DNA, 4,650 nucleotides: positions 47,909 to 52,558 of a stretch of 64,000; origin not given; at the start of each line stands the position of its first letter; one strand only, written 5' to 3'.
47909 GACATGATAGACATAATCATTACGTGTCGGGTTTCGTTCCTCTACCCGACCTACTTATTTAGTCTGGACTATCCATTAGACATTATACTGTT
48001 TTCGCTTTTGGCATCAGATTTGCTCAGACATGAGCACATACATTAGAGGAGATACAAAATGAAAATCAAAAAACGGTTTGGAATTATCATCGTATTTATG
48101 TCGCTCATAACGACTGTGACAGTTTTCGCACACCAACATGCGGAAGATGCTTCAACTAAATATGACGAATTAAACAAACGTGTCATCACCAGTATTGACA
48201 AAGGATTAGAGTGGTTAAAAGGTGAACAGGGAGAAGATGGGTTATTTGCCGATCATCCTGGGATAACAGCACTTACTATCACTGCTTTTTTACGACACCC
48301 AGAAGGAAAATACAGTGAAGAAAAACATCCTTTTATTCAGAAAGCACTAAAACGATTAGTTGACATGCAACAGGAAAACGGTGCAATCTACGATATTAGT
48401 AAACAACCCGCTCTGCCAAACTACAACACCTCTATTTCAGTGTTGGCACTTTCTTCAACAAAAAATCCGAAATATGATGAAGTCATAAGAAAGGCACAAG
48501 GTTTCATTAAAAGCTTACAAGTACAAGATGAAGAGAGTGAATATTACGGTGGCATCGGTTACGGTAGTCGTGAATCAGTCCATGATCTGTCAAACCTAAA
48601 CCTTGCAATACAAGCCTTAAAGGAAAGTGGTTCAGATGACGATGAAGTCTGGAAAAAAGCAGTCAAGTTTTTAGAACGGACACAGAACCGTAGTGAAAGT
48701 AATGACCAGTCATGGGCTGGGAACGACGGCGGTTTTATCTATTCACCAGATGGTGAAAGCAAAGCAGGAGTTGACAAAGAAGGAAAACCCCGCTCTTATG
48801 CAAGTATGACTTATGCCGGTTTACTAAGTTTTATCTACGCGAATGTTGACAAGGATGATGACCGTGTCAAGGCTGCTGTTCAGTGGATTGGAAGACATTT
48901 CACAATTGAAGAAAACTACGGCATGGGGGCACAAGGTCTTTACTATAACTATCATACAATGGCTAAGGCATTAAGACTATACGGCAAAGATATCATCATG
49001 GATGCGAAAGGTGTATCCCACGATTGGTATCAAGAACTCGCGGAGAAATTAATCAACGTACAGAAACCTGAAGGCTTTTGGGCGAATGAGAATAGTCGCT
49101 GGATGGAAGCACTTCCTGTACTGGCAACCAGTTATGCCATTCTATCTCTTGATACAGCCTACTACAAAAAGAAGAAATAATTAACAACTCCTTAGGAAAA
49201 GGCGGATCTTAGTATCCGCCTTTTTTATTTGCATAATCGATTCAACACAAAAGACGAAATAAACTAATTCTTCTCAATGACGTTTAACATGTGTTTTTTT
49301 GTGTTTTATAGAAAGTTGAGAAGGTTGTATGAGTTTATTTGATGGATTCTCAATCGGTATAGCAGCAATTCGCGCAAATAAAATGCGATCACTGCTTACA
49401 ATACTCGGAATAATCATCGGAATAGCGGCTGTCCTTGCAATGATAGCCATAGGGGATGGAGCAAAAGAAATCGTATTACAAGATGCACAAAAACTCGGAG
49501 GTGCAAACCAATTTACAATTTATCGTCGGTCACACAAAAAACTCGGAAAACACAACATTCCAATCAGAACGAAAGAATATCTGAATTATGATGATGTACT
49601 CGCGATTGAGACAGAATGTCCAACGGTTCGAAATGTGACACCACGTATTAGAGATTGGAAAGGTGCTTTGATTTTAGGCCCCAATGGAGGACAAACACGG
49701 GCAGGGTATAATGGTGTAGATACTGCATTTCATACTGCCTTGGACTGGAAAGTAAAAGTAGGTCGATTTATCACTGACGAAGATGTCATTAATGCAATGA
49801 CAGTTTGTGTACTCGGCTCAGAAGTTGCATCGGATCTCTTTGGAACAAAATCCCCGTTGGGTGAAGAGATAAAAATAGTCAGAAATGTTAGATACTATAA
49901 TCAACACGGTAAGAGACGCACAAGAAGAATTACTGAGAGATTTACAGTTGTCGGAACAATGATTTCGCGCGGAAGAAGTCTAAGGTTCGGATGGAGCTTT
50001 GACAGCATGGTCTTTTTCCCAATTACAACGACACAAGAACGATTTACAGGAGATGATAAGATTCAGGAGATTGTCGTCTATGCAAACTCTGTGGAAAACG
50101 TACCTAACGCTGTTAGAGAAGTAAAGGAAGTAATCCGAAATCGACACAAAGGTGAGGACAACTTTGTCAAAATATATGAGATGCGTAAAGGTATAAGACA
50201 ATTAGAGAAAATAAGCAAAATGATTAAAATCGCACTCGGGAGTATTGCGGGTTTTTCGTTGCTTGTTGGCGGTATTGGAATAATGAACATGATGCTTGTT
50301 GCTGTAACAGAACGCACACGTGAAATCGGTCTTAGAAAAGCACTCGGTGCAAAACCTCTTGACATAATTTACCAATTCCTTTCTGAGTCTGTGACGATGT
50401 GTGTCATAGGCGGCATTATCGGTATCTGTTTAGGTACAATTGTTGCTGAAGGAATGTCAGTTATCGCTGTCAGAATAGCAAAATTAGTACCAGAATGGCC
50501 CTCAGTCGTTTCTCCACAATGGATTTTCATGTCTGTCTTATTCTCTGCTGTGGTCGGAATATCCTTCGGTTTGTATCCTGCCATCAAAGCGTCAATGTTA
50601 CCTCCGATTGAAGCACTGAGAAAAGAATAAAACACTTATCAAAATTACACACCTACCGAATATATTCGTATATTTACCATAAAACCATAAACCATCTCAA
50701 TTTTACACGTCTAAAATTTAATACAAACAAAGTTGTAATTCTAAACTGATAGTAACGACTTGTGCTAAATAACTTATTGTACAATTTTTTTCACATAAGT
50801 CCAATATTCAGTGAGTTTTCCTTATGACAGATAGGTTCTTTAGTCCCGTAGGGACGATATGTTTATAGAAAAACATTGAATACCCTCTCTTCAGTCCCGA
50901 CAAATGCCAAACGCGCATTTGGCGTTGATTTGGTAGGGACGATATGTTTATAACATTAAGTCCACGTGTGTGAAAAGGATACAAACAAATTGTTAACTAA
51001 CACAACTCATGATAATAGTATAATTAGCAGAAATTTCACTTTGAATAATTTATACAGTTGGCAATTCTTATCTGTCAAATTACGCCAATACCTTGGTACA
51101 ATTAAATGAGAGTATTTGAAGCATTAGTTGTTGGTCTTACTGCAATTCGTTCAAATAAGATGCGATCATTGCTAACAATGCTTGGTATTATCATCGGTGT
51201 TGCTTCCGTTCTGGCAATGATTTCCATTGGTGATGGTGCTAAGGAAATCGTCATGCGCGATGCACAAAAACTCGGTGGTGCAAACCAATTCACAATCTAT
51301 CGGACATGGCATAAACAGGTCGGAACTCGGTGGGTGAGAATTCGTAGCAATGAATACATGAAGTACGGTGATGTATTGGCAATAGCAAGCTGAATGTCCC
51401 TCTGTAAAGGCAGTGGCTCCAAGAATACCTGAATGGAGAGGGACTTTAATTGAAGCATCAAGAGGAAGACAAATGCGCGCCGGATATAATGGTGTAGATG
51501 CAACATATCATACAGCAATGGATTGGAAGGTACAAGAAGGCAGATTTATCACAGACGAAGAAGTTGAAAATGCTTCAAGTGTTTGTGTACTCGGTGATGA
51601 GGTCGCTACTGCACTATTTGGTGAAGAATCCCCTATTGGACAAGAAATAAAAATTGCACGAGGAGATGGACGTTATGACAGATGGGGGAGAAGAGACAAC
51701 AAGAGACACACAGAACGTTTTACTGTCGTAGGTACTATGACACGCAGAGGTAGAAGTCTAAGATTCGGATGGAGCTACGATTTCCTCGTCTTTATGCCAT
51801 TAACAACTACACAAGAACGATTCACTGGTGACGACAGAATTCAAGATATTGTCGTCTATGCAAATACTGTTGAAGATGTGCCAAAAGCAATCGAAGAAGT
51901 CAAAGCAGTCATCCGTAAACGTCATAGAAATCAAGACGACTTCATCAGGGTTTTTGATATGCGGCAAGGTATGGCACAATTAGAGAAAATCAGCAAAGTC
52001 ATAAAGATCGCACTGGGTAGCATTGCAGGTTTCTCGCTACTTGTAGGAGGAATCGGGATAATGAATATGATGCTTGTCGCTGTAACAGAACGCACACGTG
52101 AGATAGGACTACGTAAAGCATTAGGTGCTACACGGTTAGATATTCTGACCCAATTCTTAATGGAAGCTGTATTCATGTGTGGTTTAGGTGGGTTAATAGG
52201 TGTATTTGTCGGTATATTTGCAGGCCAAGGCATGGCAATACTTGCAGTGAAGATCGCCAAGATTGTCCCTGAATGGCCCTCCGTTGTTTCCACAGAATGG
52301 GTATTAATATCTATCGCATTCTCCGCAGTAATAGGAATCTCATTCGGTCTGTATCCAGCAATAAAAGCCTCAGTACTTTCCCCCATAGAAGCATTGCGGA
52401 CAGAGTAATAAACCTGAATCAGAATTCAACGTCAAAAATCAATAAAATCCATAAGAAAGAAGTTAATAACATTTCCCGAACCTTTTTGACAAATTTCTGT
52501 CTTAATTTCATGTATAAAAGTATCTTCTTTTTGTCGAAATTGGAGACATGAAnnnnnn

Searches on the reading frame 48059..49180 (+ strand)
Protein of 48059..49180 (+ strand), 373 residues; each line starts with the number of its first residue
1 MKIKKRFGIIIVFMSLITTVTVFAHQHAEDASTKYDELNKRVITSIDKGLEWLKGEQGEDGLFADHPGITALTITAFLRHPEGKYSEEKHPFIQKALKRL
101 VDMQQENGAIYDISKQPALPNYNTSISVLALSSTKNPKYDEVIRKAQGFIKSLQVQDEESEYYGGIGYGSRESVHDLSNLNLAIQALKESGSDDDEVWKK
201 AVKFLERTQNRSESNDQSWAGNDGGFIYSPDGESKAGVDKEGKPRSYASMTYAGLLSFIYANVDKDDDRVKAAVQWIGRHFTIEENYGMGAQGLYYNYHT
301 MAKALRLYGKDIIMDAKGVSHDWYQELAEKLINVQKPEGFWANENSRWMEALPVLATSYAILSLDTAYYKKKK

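Call 75: search_protein_families(library=pfam, proteins=[window:48059-49180:+], max_evalue=0.0001)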
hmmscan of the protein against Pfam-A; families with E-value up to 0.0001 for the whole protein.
window:48059-49180:+ (373 aa): 1 family
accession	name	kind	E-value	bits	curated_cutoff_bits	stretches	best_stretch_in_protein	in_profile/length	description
PF13243.12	SQHop_cyclase_C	-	3.4e-07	30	26.1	1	87-219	155-288/319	Squalene-hopene cyclase C-terminal domain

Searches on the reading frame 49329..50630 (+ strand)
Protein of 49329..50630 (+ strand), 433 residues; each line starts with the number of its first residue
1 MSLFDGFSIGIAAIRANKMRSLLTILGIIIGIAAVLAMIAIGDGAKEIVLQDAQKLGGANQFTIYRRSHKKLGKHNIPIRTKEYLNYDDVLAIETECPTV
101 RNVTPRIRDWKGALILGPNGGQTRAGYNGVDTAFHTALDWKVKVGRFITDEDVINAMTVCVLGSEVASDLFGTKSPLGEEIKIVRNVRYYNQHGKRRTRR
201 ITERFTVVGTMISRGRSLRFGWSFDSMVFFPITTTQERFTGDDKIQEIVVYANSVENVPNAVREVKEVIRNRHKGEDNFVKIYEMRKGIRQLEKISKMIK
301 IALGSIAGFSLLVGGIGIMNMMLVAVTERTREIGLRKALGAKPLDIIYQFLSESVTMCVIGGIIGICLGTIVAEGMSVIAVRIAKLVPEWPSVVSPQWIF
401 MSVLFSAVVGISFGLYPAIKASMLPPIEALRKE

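Call 76: search_protein_families(library=pfam, proteins=[window:49329-50630:+], max_evalue=0.0001)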
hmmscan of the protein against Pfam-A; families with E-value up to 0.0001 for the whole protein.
window:49329-50630:+ (433 aa): 2 families
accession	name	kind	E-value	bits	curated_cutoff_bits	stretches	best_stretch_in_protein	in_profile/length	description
PF12704.14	MacB_PCD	-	3.2e-40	139.1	27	1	21-267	1-206/207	MacB-like periplasmic core domain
PF02687.27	FtsX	-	7.5e-18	65.2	25.5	1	305-425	2-119/120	FtsX-like permease C-terminal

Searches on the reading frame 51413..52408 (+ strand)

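Call 76: search_protein_families(library=pfam, proteins=[window:51413-52408:+], max_evalue=0.0001)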
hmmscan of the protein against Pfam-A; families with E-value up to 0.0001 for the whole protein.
window:51413-52408:+ (331 aa): 2 families
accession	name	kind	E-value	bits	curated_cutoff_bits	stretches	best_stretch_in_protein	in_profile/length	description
PF12704.14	MacB_PCD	-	1.3e-25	91.4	27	1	18-165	82-206/207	MacB-like periplasmic core domain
PF02687.27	FtsX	-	1.2e-17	64.5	25.5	1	203-321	2-117/120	FtsX-like permease C-terminal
